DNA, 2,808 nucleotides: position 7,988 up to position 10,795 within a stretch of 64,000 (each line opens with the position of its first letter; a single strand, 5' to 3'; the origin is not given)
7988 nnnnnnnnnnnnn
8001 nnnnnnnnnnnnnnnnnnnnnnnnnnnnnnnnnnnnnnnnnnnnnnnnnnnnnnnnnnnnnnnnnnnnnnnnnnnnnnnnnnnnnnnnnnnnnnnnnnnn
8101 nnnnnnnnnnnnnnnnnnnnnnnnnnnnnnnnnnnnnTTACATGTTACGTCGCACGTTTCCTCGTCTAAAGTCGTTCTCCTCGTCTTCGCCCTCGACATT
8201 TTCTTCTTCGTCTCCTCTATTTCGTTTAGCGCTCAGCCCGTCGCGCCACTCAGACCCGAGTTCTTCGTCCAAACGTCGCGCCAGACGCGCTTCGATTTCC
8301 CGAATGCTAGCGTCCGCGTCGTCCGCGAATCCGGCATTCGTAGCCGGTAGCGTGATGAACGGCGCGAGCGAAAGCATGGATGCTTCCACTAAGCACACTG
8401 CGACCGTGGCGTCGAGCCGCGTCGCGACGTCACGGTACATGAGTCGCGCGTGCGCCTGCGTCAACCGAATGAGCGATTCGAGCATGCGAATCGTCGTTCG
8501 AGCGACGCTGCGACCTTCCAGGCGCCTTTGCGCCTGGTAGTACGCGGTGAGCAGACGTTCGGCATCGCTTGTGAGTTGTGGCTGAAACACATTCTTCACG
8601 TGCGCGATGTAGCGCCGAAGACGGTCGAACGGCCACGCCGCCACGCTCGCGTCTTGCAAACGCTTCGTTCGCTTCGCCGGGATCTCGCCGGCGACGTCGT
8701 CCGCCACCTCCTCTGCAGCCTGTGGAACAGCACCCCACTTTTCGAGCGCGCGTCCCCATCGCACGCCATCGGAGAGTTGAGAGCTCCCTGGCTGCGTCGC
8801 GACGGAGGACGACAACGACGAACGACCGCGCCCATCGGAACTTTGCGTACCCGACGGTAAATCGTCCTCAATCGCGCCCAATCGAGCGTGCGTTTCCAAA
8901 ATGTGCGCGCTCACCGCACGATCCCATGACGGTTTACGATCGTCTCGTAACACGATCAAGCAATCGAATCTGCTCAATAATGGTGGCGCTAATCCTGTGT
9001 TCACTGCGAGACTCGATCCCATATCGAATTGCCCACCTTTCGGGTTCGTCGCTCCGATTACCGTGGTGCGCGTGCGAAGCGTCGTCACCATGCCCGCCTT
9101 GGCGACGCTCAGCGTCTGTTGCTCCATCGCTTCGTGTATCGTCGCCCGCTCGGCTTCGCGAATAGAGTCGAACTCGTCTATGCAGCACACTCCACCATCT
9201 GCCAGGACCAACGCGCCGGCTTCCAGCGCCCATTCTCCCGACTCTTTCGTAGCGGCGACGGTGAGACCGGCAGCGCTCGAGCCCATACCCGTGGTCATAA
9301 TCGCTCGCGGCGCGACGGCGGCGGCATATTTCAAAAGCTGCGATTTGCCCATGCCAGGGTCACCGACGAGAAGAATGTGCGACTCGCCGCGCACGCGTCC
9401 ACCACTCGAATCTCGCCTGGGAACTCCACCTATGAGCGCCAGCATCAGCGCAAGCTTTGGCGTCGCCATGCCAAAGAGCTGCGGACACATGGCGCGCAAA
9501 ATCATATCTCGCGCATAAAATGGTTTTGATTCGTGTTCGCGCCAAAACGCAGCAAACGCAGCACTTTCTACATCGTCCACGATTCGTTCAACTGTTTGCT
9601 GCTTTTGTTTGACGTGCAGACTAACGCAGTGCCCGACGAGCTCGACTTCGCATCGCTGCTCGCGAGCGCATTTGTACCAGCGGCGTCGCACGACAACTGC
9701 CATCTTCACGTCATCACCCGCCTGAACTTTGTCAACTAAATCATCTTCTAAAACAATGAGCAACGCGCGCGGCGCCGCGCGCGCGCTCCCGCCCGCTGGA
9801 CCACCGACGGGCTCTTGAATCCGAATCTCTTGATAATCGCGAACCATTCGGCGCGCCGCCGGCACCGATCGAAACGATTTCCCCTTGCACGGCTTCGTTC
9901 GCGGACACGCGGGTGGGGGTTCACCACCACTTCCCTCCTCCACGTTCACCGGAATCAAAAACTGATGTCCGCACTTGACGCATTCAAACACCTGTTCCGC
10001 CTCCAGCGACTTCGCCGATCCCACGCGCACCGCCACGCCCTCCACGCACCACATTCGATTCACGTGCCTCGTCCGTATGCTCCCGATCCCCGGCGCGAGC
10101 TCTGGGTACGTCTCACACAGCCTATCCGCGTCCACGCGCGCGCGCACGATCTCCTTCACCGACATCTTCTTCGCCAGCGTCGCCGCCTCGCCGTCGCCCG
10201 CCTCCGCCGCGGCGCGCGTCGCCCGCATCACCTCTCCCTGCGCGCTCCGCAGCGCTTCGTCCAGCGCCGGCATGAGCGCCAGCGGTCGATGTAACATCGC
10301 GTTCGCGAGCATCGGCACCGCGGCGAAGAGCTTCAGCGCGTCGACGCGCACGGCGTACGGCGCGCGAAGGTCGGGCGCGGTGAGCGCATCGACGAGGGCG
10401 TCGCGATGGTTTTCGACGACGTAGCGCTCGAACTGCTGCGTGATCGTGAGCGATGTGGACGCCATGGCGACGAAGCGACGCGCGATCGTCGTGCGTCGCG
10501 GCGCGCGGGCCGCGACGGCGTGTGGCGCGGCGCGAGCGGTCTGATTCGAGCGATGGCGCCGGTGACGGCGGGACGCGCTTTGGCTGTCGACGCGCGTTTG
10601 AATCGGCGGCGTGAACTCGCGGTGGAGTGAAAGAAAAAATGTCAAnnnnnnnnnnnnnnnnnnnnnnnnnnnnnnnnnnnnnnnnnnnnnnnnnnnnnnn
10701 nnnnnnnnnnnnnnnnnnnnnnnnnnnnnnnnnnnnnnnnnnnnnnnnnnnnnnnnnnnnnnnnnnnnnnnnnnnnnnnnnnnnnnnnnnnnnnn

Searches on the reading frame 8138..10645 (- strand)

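Call 73: search_protein_families(library=pfam, proteins=[window:8138-10645:-], max_evalue=0.00001)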
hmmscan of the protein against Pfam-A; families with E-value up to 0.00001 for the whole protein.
window:8138-10645:- (835 aa): 5 families
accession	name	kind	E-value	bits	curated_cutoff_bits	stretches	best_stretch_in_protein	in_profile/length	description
PF00493.29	MCM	-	2.8e-75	252.7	23.3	1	380-586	16-224/224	MCM P-loop domain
PF17207.9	MCM_OB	-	1.3e-16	60.9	24.8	1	189-319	4-122/126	MCM OB domain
PF17855.7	MCM_lid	-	2.7e-16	60.3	27.4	1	675-757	2-87/87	MCM AAA-lid domain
PF07728.20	AAA_5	-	1.1e-08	35.6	22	1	423-542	1-131/139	AAA domain (dynein-related subfamily)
PF01078.27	Mg_chelatase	-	2.7e-07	30.6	20.3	0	473-536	96-159/207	Magnesium chelatase, subunit ChlI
